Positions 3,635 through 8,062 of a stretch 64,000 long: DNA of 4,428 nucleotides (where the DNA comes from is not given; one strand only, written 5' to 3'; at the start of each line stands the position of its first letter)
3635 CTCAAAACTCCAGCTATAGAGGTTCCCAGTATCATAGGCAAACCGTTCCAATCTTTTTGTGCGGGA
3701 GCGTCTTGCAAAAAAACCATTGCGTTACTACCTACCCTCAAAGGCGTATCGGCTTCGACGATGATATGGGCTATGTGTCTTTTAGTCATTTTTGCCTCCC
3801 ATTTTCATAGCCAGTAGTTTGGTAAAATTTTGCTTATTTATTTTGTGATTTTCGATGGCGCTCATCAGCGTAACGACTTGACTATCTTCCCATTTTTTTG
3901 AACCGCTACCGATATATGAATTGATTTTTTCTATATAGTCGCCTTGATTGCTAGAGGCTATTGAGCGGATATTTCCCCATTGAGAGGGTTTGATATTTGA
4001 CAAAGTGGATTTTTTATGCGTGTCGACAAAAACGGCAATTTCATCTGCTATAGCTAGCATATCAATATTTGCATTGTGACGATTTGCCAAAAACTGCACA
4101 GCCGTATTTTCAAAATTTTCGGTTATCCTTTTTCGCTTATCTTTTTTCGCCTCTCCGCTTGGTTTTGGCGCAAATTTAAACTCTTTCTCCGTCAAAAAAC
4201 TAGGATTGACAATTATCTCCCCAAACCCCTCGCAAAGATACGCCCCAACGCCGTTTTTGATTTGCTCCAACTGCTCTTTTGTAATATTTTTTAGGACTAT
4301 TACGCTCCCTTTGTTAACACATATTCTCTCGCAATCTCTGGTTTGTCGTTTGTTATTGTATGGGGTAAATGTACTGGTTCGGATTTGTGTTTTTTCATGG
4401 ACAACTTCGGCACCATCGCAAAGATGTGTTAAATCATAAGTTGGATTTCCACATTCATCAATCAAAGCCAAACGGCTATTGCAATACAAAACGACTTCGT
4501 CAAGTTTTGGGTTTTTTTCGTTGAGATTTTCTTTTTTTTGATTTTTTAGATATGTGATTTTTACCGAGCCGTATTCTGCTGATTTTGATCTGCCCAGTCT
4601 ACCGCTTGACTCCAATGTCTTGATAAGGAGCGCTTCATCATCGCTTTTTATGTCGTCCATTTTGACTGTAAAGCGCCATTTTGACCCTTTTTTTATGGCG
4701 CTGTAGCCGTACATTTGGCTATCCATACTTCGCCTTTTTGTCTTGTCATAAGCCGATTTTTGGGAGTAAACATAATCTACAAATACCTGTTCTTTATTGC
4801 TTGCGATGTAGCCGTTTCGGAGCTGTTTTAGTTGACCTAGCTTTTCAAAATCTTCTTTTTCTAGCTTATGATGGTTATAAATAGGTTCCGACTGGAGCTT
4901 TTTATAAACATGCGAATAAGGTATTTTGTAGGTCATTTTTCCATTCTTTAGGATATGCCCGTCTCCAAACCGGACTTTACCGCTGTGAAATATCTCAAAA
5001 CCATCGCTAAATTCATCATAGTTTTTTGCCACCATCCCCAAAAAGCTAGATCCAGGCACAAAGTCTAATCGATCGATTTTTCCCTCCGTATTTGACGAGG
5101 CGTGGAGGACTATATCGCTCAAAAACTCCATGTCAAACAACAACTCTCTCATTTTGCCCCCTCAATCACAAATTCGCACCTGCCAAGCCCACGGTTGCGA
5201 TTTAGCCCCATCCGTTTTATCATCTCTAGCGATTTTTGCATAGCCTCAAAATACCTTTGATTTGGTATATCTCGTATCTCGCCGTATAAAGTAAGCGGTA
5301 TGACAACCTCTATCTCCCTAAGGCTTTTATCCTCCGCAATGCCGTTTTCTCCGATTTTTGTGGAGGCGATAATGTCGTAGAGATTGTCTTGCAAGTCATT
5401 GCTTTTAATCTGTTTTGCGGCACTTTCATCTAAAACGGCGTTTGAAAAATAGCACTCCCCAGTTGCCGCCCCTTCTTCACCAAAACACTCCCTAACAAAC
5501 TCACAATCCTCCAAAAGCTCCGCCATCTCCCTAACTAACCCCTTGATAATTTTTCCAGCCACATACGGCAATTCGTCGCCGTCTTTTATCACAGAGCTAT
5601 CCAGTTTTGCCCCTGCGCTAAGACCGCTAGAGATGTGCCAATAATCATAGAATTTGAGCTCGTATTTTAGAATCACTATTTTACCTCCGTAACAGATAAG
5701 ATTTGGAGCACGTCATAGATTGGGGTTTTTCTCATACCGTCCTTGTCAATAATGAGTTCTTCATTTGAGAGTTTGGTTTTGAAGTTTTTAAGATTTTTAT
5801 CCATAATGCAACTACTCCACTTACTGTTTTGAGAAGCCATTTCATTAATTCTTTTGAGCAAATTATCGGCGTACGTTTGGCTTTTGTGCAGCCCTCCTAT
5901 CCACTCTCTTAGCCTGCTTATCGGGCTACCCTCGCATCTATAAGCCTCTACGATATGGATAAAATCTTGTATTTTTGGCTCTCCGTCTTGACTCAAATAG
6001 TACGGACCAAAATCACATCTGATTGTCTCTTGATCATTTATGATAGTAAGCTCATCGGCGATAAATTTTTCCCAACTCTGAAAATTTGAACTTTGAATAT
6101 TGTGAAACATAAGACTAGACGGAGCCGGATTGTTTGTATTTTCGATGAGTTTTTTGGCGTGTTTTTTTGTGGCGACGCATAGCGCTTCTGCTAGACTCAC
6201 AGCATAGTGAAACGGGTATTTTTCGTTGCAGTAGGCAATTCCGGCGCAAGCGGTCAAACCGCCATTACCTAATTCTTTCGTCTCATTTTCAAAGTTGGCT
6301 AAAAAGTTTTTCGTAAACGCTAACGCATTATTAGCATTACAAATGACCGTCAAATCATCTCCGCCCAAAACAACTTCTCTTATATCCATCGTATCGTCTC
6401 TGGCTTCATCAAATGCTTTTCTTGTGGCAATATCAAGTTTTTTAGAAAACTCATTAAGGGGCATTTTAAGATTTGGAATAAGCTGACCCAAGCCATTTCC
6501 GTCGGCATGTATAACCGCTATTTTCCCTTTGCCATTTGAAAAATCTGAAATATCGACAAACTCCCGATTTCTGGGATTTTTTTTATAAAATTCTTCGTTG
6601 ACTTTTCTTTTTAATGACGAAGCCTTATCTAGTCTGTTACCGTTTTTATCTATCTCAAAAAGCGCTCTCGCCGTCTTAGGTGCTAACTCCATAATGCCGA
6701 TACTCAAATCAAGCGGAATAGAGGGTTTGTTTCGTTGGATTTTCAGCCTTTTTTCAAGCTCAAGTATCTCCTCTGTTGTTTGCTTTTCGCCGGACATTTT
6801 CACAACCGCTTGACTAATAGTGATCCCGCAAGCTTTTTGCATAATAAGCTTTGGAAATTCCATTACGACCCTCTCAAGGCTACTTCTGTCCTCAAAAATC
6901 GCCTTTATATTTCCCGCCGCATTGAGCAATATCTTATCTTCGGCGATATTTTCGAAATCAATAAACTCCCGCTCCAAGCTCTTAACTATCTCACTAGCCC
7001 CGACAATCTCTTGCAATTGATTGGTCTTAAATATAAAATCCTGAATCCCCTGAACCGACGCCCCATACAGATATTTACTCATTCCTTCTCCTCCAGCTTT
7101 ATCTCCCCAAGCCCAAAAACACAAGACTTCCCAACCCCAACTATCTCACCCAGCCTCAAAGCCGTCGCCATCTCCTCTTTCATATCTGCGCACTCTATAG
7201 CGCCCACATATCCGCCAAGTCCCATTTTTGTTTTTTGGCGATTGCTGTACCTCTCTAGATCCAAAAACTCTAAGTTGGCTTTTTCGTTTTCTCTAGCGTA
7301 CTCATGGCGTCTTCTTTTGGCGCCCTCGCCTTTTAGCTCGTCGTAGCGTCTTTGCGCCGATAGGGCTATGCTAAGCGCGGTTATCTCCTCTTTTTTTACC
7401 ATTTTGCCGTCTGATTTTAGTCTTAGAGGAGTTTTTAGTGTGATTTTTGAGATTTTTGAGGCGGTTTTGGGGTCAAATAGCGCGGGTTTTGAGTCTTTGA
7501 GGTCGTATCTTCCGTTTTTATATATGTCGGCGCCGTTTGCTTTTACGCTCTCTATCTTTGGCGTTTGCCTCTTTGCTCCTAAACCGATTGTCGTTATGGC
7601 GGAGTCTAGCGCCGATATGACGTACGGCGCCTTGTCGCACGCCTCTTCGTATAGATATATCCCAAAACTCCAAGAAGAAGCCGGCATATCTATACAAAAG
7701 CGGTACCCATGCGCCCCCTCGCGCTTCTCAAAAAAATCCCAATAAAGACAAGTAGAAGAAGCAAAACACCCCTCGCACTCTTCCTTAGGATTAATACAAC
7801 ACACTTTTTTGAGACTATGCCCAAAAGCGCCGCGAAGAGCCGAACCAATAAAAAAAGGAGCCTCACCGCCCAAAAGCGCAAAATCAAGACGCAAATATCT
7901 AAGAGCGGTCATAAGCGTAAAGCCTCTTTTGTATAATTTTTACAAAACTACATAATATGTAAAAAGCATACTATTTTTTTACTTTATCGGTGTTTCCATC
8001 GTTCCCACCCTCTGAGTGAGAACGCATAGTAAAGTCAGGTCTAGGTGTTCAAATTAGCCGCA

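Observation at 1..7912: Type III CRISPR-Cas-like effector operon with no array in view and a three-gene Fic cassette spliced between its RAMP genes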

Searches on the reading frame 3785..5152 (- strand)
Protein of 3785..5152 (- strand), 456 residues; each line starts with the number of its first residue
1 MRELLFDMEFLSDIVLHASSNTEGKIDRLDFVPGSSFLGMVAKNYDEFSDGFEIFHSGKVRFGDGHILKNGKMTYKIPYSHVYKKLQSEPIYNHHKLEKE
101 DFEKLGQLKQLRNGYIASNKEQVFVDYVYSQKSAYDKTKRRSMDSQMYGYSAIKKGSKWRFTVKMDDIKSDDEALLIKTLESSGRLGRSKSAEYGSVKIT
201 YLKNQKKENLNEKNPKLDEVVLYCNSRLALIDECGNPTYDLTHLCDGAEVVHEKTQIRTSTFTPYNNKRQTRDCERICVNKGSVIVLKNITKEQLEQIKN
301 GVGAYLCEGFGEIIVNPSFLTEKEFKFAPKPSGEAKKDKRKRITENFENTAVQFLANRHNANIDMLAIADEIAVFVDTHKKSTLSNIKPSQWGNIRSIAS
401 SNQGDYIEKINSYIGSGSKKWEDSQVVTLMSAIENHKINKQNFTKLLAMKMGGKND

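Call 4: search_protein_families(library=pfam, proteins=[window:3785-5152:-], max_evalue=0.01)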
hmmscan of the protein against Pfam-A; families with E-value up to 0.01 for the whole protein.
window:3785-5152:- (456 aa): 0 families

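Call 5: search_protein_families(library=ncbifam, proteins=[window:3785-5152:-], max_evalue=0.01)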
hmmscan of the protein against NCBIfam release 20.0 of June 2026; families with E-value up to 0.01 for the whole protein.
window:3785-5152:- (456 aa): 1 family
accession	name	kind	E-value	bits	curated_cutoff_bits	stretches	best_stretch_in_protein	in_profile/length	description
TIGR02674.1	cas_cyan_RAMP_2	equivalog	4e-05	22.9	177.3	0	278-322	347-396/402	type III-D CRISPR-associated RAMP protein Csx10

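Call 6: search_protein_families(library=padloc, proteins=[window:3785-5152:-], max_evalue=0.01)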
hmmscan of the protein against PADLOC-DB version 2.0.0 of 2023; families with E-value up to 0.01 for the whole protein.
window:3785-5152:- (456 aa): 10 families
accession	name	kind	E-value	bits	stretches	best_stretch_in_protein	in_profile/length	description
PDLC02088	Cas5_IIId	-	6.9e-148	491.4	1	1-455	1-437/439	-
PDLC01423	Cas5_IIId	-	7.9e-68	227.1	1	1-428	1-435/482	CAS-III-D; effector_G5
PDLC02090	Cas5_IIId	-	1.4e-21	75.3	1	29-447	29-446/499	-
PDLC02089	Cas5_IIId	-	1.6e-21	74.6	1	27-364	241-596/679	-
PDLC02091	Cas5_IIId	-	2.2e-18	64.1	1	8-434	221-652/709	-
PDLC01442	Csm3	-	2.6e-07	28.7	1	114-220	89-203/208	"CAS-III-A,CAS-III-D; effector_G7"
PDLC01420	Cas5_IIId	-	3e-07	28.4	1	135-202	148-210/343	CAS-III-D; effector_G5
PDLC01313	Cas5_IIId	-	1.3e-06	26.6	0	277-320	288-335/338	CAS-III-D; effector_G5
PDLC01024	Cas5_IIId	-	1.1e-05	22.9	1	278-322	347-396/402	"CRISPR-associated RAMP protein, Csx10 family"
PDLC01724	typeIV_Cas7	-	2.9e-05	21.8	1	137-208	210-283/329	Csf2_0_IV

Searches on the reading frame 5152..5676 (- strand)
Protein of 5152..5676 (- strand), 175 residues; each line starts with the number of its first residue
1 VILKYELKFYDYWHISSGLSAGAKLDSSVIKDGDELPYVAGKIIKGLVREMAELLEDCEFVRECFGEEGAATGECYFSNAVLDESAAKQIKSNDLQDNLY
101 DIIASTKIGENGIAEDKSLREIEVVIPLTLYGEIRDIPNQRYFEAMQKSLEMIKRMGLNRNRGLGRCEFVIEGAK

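Call 4: search_protein_families(library=pfam, proteins=[window:5152-5676:-], max_evalue=0.01)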
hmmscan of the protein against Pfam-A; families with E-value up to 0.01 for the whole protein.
window:5152-5676:- (175 aa): 1 family
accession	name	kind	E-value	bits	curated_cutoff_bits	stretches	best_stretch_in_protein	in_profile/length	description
PF03787.20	RAMPs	-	2.7e-07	31.7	22.1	1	13-168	8-189/189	RAMP superfamily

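Call 5: search_protein_families(library=ncbifam, proteins=[window:5152-5676:-], max_evalue=0.01)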
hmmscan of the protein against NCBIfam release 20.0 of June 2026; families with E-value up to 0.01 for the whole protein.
window:5152-5676:- (175 aa): 1 family
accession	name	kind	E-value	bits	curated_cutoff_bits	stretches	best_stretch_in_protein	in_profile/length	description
TIGR02581.1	cas_cyan_RAMP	equivalog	0.0078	15.9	108.05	0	15-54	18-58/216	type III CRISPR-associated RAMP protein Csx7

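Call 6: search_protein_families(library=padloc, proteins=[window:5152-5676:-], max_evalue=0.01)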
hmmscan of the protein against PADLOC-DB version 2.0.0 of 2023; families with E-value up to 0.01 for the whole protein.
window:5152-5676:- (175 aa): 17 families
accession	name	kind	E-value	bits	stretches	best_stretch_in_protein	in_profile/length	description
PDLC02110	Cas7_IIId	-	8.1e-69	229.2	1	3-172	3-169/171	-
PDLC02113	Cas7_IIId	-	7.3e-19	66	1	16-169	15-189/207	-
PDLC01585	Csm3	-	7.1e-15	53.1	1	17-172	18-191/206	"CAS-III-A,CAS-III-D; effector_G7"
PDLC02091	Cas5_IIId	-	1.1e-12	45.3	1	15-168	13-188/709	-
PDLC01015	Csm3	-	1.9e-11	43.4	1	12-159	3-162/178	Csm3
PDLC02089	Cas5_IIId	-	7.4e-07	26.1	1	84-168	113-196/679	-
PDLC01441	Cmr4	-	1.1e-06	26.6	1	11-82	11-81/245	"CAS-III-B,CAS-III-C; effector_G7"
PDLC01016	Csm3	-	1.2e-06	27.1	1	22-127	17-136/189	Csm3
PDLC01442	Csm3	-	2.1e-06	25.7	1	14-172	21-183/208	"CAS-III-A,CAS-III-D; effector_G7"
PDLC01339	Csm3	-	2.9e-06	26.4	1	11-165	3-161/163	"CAS-III-A,CAS-III-D; effector_G7"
PDLC02107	Cas7_IIId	-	3.1e-06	24.4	1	15-127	20-135/426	-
PDLC02111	Cas7_IIId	-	9.7e-05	19.4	1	5-168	14-174/417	-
PDLC01296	Csm3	-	0.0019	16.2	1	14-54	17-55/192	"CAS-III-A,CAS-III-D; effector_G7"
PDLC01452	Cmr6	-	0.002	16.3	1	35-85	98-147/228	"CAS-III-B,CAS-III-C; effector_G7"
PDLC01295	Cmr4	-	0.0054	15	0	14-81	12-82/256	"CAS-III-B,CAS-III-C; effector_G7"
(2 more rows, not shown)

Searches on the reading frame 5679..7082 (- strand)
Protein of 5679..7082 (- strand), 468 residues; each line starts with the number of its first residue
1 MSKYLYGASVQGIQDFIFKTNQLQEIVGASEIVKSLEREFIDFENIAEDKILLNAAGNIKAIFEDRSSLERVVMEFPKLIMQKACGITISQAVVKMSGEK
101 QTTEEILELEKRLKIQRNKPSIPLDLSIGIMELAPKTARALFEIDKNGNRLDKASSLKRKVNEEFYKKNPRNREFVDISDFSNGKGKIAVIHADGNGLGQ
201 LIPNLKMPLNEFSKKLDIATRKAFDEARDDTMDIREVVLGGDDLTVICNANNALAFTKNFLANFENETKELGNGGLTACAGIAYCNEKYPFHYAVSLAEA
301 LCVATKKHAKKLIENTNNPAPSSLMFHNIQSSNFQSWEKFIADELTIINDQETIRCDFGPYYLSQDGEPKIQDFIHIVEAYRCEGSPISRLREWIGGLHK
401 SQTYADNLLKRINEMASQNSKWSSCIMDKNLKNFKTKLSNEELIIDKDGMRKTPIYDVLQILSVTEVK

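Call 4: search_protein_families(library=pfam, proteins=[window:5679-7082:-], max_evalue=0.01)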
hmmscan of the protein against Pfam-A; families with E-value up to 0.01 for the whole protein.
window:5679-7082:- (468 aa): 1 family
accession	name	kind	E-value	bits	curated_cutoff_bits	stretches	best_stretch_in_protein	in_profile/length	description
PF22335.1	Cas10-Cmr2_palm2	-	1.1e-13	51.8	27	1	188-310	2-128/133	Cas10/Cmr2, second palm domain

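Call 5: search_protein_families(library=ncbifam, proteins=[window:5679-7082:-], max_evalue=0.01)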
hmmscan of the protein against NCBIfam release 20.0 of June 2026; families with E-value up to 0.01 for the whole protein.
window:5679-7082:- (468 aa): 2 families
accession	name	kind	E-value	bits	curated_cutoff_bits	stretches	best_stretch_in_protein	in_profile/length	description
TIGR02578.2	cas_TM1811_Csm1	equivalog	7e-08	31.6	170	1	142-340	463-654/753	type III-A CRISPR-associated protein Cas10/Csm1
TIGR02577.1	cas_TM1794_Cmr2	equivalog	4.3e-07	29.2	79.4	1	148-302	328-505/510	type III-B CRISPR-associated protein Cas10/Cmr2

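Call 6: search_protein_families(library=padloc, proteins=[window:5679-7082:-], max_evalue=0.01)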
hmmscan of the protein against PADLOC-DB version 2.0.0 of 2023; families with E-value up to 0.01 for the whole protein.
window:5679-7082:- (468 aa): 15 families
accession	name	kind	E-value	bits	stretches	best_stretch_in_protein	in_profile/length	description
PDLC02058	Cas10d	-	6.3e-165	547.3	1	3-466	2-437/441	-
PDLC01529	Cas10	-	1.8e-77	259.2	1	4-362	2-369/370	CAS-III; effector_LS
PDLC00919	Cas10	-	5.6e-77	257.6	1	1-363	1-414/414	Cas10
PDLC02057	Cas10d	-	1.2e-61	207.4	1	9-463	8-455/462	-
PDLC01444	Cas10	-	5.7e-14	49.8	1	154-312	357-505/605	CAS-III; effector_LS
PDLC01292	Cas10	-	2e-13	48.6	1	117-307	234-381/387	CAS-III; effector_LS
PDLC01422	Cas10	-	2.2e-13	48.1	1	147-308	241-398/519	CAS-III; effector_LS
PDLC02054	Cas10b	-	8e-12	42.8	1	157-311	248-401/537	-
PDLC01415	Cas10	-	2.2e-10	37.6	1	231-332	311-426/593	CAS-III; effector_LS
PDLC02060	Cas10h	-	3e-10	37.1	2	232-266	319-353/576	-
PDLC01293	Cas10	-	1.6e-09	35.2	1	157-306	427-576/577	CAS-III; effector_LS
PDLC00917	Cas10b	-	1.1e-07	29.2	1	148-302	328-505/510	"CRISPR-associated protein Cas10/Cmr2, subtype III-B"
PDLC00916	Cas10a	-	8.4e-07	26.2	1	172-306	506-649/650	"CRISPR-associated protein Cas10/Csm1, subtype III-A/MTUBE"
PDLC02055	Cas10b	-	1.3e-05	22.2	1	179-310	210-345/487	-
PDLC01739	Cas10a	-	0.00015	18.3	1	211-310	532-626/731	-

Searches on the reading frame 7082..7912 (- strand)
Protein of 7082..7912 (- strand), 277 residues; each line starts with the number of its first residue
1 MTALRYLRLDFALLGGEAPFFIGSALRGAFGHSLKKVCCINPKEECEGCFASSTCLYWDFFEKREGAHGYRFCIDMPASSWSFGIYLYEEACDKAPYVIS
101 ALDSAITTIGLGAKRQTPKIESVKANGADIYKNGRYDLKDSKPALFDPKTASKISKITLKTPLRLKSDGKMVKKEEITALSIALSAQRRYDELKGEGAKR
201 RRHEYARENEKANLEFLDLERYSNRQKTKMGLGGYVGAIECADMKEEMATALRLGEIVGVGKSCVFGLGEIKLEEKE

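Call 4: search_protein_families(library=pfam, proteins=[window:7082-7912:-], max_evalue=0.01)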
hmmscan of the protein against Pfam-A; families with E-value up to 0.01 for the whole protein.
window:7082-7912:- (277 aa): 1 family
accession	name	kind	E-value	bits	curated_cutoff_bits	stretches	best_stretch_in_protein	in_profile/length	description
PF10040.14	CRISPR_Cas6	-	1.7e-10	41.9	25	1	158-271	2-89/89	CRISPR-associated endoribonuclease Cas6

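Call 5: search_protein_families(library=ncbifam, proteins=[window:7082-7912:-], max_evalue=0.01)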
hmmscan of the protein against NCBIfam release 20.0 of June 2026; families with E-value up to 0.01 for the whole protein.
window:7082-7912:- (277 aa): 1 family
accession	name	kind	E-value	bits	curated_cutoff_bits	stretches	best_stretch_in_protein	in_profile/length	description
TIGR01877.1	cas_cas6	equivalog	0.0022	18.5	58.65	1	153-272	82-200/200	CRISPR-associated endoribonuclease Cas6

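Call 6: search_protein_families(library=padloc, proteins=[window:7082-7912:-], max_evalue=0.01)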
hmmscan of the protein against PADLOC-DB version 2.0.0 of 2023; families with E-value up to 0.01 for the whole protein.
window:7082-7912:- (277 aa): 9 families
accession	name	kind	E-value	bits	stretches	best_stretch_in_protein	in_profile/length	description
PDLC01477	Cas6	-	4.3e-50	168.9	1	16-274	18-295/296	"CAS-I,CAS-II,CAS-III,CAS-IV,CAS-V,CAS-VI; crRNAmaturation"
PDLC01496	Cas6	-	8.8e-37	125.1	1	19-274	20-279/281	"CAS-I,CAS-II,CAS-III,CAS-IV,CAS-V,CAS-VI; crRNAmaturation"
PDLC01650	Cas6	-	1.4e-12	46.6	1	158-269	2-102/102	"CAS-I,CAS-II,CAS-III,CAS-IV,CAS-V,CAS-VI; crRNAmaturation"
PDLC02098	Cas6_IIIa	-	5.2e-07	28.3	1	7-273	3-199/200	-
PDLC01373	Cas6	-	1.4e-06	26.2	1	18-64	21-67/289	"CAS-I,CAS-II,CAS-III,CAS-IV,CAS-V,CAS-VI; crRNAmaturation"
PDLC01466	Cas6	-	4.7e-06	24.4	1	151-275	110-221/223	"CAS-I,CAS-II,CAS-III,CAS-IV,CAS-V,CAS-VI; crRNAmaturation"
PDLC01265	Cas6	-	0.00045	19.1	1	133-272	65-179/179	"CAS-I,CAS-II,CAS-III,CAS-IV,CAS-V,CAS-VI; crRNAmaturation"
PDLC00956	Cas6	-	0.00059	18.5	1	153-272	82-200/200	CRISPR-associated endoribonuclease Cas6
PDLC02100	Cas6a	-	0.0039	15.1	1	239-276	213-250/252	-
